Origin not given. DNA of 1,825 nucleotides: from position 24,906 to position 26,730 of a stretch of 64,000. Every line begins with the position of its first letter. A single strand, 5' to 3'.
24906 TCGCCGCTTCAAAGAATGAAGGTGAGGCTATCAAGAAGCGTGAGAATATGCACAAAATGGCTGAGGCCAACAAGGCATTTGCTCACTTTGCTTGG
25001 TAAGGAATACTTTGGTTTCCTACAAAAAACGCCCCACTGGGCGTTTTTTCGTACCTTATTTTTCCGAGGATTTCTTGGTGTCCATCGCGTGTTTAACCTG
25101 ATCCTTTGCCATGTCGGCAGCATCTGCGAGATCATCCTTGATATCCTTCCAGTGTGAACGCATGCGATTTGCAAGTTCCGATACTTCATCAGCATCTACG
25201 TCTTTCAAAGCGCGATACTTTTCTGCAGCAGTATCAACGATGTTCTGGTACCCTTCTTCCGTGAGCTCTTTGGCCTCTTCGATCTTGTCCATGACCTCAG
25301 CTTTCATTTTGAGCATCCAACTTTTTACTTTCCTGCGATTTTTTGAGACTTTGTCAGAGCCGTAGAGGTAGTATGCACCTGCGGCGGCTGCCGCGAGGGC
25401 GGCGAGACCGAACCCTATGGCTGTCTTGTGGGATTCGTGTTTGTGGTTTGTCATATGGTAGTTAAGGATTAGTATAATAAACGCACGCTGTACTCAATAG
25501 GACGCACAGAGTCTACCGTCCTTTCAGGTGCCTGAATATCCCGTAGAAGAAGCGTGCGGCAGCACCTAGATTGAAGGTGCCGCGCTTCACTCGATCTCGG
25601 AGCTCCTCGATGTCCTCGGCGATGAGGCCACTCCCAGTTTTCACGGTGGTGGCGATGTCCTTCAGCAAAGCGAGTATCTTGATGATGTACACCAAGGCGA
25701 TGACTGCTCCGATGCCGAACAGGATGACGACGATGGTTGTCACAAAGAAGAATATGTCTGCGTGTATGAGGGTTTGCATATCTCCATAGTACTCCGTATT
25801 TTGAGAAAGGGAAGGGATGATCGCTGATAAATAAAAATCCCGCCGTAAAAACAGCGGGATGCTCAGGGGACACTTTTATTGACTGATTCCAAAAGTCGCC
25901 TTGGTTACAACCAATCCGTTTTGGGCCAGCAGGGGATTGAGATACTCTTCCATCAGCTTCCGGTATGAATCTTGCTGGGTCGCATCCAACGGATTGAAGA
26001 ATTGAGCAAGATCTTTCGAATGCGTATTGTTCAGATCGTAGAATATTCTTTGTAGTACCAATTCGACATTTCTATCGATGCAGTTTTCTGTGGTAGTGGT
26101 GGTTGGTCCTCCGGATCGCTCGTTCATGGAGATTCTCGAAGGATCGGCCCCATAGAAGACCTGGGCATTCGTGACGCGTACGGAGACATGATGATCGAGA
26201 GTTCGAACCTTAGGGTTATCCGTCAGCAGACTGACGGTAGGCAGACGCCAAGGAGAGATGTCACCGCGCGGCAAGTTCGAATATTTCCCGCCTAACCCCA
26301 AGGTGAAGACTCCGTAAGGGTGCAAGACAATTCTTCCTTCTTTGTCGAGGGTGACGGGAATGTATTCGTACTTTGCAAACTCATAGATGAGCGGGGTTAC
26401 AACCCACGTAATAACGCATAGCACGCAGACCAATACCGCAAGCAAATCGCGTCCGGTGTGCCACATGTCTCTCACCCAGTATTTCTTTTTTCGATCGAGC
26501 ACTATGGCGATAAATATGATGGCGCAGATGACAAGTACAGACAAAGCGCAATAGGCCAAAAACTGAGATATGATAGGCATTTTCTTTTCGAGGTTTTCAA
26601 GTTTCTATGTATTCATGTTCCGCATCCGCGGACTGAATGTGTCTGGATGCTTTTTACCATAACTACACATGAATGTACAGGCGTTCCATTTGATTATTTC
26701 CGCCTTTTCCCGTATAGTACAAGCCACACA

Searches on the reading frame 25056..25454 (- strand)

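Call 98: search_protein_families(library=pfam, proteins=[window:25056-25454:-], max_evalue=0.01)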
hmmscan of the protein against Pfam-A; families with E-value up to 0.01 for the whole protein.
window:25056-25454:- (132 aa): 5 families
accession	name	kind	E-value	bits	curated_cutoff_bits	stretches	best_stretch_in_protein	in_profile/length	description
PF01442.23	Apolipoprotein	-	3.3e-05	24.1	90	1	37-125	91-179/190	Apolipoprotein A1/A4/E domain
PF12732.12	YtxH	-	0.00011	23.1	37.5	0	16-114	3-57/71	YtxH-like protein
PF00306.32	ATP-synt_ab_C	-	0.0018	19.1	27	0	18-77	65-124/126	ATP synthase alpha/beta chain, C terminal domain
PF21096.2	RecA_C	-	0.0032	18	27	1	25-60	16-50/57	RecA C-terminal domain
PF05714.16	PFam54_60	-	0.0033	17.5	27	1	24-116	86-177/185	Borrelia Bbcrasp-1 domain containing protein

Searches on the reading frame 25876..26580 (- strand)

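Call 98: search_protein_families(library=pfam, proteins=[window:25876-26580:-], max_evalue=0.01)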
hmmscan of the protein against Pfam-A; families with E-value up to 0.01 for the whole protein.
window:25876-26580:- (234 aa): 1 family
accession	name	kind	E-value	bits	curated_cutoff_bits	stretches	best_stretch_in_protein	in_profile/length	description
PF11143.13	DUF2919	-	0.0067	17.2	27.2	0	10-60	57-107/146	Protein of unknown function (DUF2919)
